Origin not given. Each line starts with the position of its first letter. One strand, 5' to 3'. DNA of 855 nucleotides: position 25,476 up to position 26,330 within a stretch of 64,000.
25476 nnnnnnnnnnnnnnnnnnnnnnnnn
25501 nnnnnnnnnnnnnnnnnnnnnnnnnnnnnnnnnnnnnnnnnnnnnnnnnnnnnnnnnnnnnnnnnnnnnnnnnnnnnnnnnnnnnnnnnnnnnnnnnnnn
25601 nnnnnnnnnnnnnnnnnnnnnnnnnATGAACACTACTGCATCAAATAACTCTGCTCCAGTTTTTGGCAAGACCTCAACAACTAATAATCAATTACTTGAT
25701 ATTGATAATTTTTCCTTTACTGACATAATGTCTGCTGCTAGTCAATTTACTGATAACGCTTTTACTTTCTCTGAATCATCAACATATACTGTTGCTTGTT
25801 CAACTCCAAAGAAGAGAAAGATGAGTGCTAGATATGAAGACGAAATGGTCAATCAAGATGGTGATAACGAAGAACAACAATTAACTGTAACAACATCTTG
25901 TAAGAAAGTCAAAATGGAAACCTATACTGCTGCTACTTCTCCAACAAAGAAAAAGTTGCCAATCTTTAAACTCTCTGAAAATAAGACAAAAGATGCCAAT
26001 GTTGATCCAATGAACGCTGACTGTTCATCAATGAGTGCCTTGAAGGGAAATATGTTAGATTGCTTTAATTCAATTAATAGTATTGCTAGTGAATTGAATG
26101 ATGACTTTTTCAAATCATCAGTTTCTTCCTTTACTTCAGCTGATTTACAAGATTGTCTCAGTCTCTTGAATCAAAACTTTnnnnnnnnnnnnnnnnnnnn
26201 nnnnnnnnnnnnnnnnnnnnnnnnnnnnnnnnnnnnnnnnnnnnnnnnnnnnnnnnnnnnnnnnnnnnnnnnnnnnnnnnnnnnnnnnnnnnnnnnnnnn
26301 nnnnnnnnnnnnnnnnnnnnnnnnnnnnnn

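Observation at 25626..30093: Two paralogous small S/T-rich KKRK proteins are the only ORFs in an 8-kb gene-poor stretch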

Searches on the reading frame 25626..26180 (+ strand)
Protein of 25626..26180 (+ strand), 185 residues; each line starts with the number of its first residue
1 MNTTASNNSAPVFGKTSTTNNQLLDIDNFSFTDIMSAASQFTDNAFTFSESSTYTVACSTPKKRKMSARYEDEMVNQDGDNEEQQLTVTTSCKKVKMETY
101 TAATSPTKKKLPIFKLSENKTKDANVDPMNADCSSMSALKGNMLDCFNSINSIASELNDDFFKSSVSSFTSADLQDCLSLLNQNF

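Call 5: search_protein_families(library=pfam, proteins=[window:25626-26180:+], max_evalue=0.01)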
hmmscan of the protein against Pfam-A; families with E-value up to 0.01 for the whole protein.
window:25626-26180:+ (185 aa): 0 families

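Call 7: find_homologous_proteins(query=window:25626-26180:+, max_evalue=0.01)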
Query window:25626-26180:+ (185 aa): 1 proteins with E <= 0.01 among 39 candidates.
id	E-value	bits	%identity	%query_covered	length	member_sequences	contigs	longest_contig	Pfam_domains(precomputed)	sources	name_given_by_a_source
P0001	8.8e-111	385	100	100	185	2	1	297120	-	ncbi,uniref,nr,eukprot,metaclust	ncbi:predicted protein [Naegleria gruberi]|uniref:Predicted protein n=1 Tax=Naegleria gruberi TaxID=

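Call 8: find_encoding_contigs(protein=P0001, flank=10000, max_places=6)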
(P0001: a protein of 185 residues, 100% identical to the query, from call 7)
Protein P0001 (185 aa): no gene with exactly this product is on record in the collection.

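Call 10: list_cluster_members(proteins=[window:25626-26180:+, window:29695-30090:+, window:29590-30090:+, window:22167-23291:+])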
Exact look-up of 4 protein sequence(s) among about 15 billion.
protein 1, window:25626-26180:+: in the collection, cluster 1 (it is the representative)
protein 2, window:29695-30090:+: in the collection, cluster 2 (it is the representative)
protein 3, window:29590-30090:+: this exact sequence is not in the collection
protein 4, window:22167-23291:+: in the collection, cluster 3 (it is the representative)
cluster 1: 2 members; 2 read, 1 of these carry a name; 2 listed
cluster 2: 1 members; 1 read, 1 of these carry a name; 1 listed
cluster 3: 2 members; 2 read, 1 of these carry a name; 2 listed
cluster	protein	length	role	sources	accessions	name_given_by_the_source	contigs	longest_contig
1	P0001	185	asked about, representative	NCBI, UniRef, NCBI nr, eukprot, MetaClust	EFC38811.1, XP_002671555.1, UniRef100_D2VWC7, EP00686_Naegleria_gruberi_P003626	predicted protein [Naegleria gruberi] | Predicted protein n=1 Tax=Naegleria gruberi TaxID=5762 RepID=D2VWC7_NAEGR | uncharacterized protein NAEGRDRAFT_81467 [Naegleria gruberi]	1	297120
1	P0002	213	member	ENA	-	-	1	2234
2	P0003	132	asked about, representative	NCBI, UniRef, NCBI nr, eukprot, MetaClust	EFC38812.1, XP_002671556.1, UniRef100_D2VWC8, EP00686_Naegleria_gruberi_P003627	predicted protein [Naegleria gruberi] | Predicted protein n=1 Tax=Naegleria gruberi TaxID=5762 RepID=D2VWC8_NAEGR | uncharacterized protein NAEGRDRAFT_59401 [Naegleria gruberi]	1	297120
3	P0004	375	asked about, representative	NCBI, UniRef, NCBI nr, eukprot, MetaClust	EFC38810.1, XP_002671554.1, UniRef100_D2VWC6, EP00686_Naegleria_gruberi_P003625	predicted protein [Naegleria gruberi] | Predicted protein n=1 Tax=Naegleria gruberi TaxID=5762 RepID=D2VWC6_NAEGR | uncharacterized protein NAEGRDRAFT_52781 [Naegleria gruberi]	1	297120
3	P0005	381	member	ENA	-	-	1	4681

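Call 12: find_encoding_contigs(protein=P0002, flank=10000)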
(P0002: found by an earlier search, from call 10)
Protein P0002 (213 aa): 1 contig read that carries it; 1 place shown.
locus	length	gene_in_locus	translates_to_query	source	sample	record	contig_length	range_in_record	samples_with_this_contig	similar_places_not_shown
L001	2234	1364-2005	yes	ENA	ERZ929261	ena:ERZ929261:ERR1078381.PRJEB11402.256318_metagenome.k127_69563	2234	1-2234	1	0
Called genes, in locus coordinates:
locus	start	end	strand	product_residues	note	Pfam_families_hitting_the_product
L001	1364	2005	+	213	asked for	-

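Call 27: search_protein_representatives(alignment_id=A2)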
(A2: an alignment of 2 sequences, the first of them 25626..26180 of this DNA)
Query: 2 sequences, 193 profile positions. Proteins with E-value up to 0.001 (for the whole library): 9; up to 1e-10: 6; up to 1e-30: 2. The best 9 are listed.
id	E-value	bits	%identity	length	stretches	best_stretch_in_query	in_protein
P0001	9.0e-103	358.7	-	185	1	1-193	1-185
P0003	5.0e-59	215.9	-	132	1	45-190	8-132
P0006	1.5e-24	103.5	-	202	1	1-191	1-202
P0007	2.2e-14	70.3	-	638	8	129-168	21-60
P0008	2.3e-14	70.3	-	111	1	84-190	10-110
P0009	2.6e-11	60.2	-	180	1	45-191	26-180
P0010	1.3e-05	41.6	-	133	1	47-188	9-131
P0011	5.5e-05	39.6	-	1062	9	129-165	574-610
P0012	1.5e-04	38.2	-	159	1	36-190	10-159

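Call 30: list_cluster_members(proteins=[P0006, P0008, P0009, P0010, P0012])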
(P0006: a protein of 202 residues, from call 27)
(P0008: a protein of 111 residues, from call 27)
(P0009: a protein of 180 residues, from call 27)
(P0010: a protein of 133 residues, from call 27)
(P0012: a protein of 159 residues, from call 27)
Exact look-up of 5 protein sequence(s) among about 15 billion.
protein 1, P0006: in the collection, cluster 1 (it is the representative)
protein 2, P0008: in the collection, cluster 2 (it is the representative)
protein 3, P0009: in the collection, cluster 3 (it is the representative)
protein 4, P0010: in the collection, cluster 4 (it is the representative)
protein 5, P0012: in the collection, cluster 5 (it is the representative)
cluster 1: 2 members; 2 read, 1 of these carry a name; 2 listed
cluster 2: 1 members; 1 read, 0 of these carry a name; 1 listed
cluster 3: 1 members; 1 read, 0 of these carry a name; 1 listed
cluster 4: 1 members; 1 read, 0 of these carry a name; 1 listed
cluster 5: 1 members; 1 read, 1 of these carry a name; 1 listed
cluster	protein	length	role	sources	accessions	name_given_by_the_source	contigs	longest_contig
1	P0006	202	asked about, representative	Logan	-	-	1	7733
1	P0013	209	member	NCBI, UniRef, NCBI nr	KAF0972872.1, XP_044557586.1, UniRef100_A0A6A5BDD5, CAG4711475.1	hypothetical protein FDP41_009121 [Naegleria fowleri] | Uncharacterized protein n=1 Tax=Naegleria fowleri TaxID=5763 RepID=A0A6A5BDD5_NAEFO | uncharacterized protein FDP41_009121 [Naegleria fowleri]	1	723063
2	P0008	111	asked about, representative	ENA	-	-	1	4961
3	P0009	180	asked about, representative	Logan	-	-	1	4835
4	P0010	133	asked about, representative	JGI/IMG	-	-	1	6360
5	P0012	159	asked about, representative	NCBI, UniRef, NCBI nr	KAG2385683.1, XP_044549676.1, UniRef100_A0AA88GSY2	hypothetical protein C9374_003498 [Naegleria lovaniensis] | Uncharacterized protein n=1 Tax=Naegleria lovaniensis TaxID=51637 RepID=A0AA88GSY2_NAELO | uncharacterized protein C9374_003498 [Naegleria lovaniensis]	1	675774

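Call 31: find_encoding_contigs(protein=P0013, flank=10000, max_places=3)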
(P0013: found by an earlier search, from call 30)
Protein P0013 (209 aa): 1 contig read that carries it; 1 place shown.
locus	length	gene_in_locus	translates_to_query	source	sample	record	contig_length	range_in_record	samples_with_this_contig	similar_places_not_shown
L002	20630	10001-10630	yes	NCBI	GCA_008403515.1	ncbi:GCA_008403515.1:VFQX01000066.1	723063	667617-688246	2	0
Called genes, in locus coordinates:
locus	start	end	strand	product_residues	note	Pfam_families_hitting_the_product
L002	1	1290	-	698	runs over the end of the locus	-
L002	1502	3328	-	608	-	-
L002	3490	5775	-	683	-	PF00664:ABC_membrane, PF00005:ABC_tran, PF02463:SMC_N (weak)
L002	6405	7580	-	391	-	-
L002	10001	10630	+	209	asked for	-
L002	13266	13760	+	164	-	-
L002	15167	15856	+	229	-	-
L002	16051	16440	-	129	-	-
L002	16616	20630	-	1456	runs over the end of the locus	PF24780:WD40_MABP1-WDR62_1st, PF24807:WD40_CDC20-Fz, PF25173:Beta-prop_WDR3_1st, PF23414:Beta-prop_EML_2, PF24782:WD40_MABP1-WDR62_2nd, PF24814:WD40_Prp19, PF23381:Beta-prop_IFT122_1st, PF24807:WD40_CDC20-Fz, +26 more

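Call 32: find_encoding_contigs(protein=P0012, flank=10000, max_places=3)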
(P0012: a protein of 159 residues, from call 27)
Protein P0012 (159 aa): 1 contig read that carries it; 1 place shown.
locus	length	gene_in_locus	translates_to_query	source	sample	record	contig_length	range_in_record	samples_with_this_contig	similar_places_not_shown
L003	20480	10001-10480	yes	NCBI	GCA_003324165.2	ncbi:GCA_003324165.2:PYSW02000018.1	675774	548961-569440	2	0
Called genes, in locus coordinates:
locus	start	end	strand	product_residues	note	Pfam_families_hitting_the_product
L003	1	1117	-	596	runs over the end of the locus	-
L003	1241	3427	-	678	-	PF00664:ABC_membrane, PF00005:ABC_tran, PF02463:SMC_N (weak)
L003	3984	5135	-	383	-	-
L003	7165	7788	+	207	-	-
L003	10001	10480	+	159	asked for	-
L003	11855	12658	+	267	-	-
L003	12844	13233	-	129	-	-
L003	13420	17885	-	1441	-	-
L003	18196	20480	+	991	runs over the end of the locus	PF26128:Gad2, PF00106:adh_short, PF13561:adh_short_C2 (weak)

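Call 39: find_homologous_proteins(query=A3, max_evalue=0.01)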
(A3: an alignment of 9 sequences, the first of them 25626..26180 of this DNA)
Query A3 (9 sequences) (185 aa, profile of the alignment): 4 proteins with E <= 0.01 among 6570 candidates.
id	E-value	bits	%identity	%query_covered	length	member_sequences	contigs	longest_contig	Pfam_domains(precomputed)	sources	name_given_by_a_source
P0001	4.7e-51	191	100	100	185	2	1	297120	-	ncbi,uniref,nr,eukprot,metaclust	ncbi:predicted protein [Naegleria gruberi]|uniref:Predicted protein n=1 Tax=Naegleria gruberi TaxID=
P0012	1.1e-44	170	-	-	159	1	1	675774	-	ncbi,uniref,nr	ncbi:hypothetical protein C9374_003498 [Naegleria lovaniensis]|uniref:Uncharacterized protein n=1 Ta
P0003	1.2e-30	125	27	62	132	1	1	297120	-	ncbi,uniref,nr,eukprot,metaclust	ncbi:predicted protein [Naegleria gruberi]|uniref:Predicted protein n=1 Tax=Naegleria gruberi TaxID=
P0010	1.1e-27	115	39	17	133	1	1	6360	-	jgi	-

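Call 40: search_solved_structures(query=A3, max_evalue=10)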
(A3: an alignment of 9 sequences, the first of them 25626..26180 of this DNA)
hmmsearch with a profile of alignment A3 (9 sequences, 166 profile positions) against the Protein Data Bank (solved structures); distinct sequences matched with E-value up to 10: 5.
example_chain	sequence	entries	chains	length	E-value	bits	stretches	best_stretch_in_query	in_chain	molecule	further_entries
9t6n_C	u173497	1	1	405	0.56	13.4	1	117-148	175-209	Germinal-center associated nuclear protein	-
8r7j_A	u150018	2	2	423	0.59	13.3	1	117-148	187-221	Germinal-center associated nuclear protein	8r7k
9upb_A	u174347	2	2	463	0.68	13.1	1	117-148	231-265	Germinal-center associated nuclear protein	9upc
9dlp_A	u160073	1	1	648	5.6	10.2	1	117-148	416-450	Germinal-center associated nuclear protein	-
7rr5_T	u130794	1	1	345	7.7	9.7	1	67-106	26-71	Translation machinery-associated protein 46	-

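Call 41: find_encoding_contigs(protein=P0009, flank=10000, max_places=3)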
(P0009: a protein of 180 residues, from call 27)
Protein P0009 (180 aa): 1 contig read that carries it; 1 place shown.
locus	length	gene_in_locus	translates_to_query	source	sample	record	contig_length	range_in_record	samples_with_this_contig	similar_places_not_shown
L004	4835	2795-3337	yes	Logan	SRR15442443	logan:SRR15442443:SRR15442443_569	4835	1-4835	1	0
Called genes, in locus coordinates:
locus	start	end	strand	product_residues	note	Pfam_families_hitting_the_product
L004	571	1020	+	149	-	-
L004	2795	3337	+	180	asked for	-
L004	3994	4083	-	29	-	-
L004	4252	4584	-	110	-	-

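Call 42: find_encoding_contigs(protein=P0010, flank=10000, max_places=3)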
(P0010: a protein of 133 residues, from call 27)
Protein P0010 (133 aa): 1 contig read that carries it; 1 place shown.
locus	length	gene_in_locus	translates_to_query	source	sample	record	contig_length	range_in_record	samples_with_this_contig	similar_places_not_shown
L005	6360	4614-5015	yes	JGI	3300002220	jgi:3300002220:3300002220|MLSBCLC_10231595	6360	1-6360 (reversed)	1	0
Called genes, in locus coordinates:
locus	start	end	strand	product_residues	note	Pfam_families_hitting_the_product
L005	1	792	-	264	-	?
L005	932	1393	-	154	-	-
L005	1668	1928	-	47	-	-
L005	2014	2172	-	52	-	-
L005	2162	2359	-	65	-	-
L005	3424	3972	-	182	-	-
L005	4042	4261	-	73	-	-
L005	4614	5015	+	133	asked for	-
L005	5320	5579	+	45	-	-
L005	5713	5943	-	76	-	-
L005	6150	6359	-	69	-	?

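Call 43: find_encoding_contigs(protein=P0008, flank=10000, max_places=3)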
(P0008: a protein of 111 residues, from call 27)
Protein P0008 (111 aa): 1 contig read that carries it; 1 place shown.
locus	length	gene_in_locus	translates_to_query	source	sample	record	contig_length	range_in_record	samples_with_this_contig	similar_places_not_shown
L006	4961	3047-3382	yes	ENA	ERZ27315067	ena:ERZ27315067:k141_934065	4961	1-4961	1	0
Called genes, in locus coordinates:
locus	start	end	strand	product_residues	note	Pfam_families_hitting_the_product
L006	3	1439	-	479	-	?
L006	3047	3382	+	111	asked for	-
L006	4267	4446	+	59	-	-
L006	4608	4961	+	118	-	?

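Call 55: predict_structure(alignment_id=A4)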
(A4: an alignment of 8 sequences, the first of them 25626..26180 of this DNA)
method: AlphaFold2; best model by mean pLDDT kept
length: 185 residues; sequences in the alignment: 8
mean_pLDDT: 56.8   pTM: 0.21
mean pLDDT of the five models: 56.8, 56.7, 56.7, 52.2, 50.7
residues with pLDDT >= 90: 14; 70-90: 26; 50-70: 63; < 50: 82
segments of 3 or more residues with pLDDT < 50: 1-25, 46-59, 61-93, 95-97, 99-102
pLDDT, mean of each block of 10 residues (from residue 1): 40 37 51 62 48 47 44 36 40 47 52 55 55 76 95 84 60 87 72
secondary structure, 60 per line:
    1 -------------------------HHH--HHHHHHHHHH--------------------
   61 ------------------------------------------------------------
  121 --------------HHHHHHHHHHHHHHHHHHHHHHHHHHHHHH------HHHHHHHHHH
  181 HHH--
elements in order: H31-40 H135-164 H171-183

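Call 59: fold_search(model_id=the predicted structure, library=pdb)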
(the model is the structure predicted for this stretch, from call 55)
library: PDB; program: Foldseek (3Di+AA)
matches with E <= 10: 0; with E <= 0.001: 0
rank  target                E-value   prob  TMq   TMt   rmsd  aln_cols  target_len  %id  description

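Call 63: search_protein_families(library=pfam, alignment_id=A3, max_evalue=10)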
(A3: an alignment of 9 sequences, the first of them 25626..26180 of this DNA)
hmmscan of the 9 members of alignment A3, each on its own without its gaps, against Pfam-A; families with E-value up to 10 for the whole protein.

A. member 1, window:25626-26180:+ (185 aa): 1 family
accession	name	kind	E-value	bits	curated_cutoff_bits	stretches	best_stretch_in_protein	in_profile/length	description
PF05984.18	Cytomega_UL20A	-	0.045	14.6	27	1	53-91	14-53/107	Cytomegalovirus UL20A protein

B. families by the number of members that match (of 9 scanned): 9 families
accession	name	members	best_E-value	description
PF05086.17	Dicty_REP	1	0.023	Dictyostelium (Slime Mold) REP protein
PF05984.18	Cytomega_UL20A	1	0.045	Cytomegalovirus UL20A protein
PF16893.11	fn3_2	1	0.049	Fibronectin type III domain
PF06614.16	Neuromodulin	1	0.053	Neuromodulin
PF17530.7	NS3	1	0.069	Non-structural protein NS3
PF21342.2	SoxA-TsdA_cyt-c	1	0.1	SoxA/TsdA, cytochrome c domain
PF10573.14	UPF0561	1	2.4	Uncharacterised protein family UPF0561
PF01080.22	Presenilin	1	5.9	Presenilin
PF10428.14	SOG2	1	6.2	RAM signalling pathway protein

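Call 69: find_related_loci(query=A5, collection=metagenome_contigs, flank=6000)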
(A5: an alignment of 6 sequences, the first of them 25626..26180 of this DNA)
Query A5 (185 aa) in metagenome_contigs; peptide patterns used: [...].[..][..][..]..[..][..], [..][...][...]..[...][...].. (x = any residue, [..] = any of these).
545 stretches matched a pattern, but none encodes a relative of the query by tblastn (E <= 1e-3).

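Call 74: find_encoding_contigs(protein=P0003, flank=3000, max_places=6)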
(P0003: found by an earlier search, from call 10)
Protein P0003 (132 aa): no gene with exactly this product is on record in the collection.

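Call 75: find_encoding_contigs(protein=P0006, flank=8000, max_places=6)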
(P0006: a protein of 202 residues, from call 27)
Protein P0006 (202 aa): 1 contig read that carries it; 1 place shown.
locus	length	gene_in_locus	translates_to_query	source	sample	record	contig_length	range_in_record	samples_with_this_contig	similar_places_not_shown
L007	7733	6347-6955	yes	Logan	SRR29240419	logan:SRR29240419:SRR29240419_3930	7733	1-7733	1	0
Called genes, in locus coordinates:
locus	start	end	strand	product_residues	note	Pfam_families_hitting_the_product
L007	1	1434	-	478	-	?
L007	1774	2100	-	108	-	-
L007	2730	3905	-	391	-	-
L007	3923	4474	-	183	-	-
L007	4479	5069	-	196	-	-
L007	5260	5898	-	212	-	-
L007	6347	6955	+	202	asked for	-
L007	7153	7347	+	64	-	-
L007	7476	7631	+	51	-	-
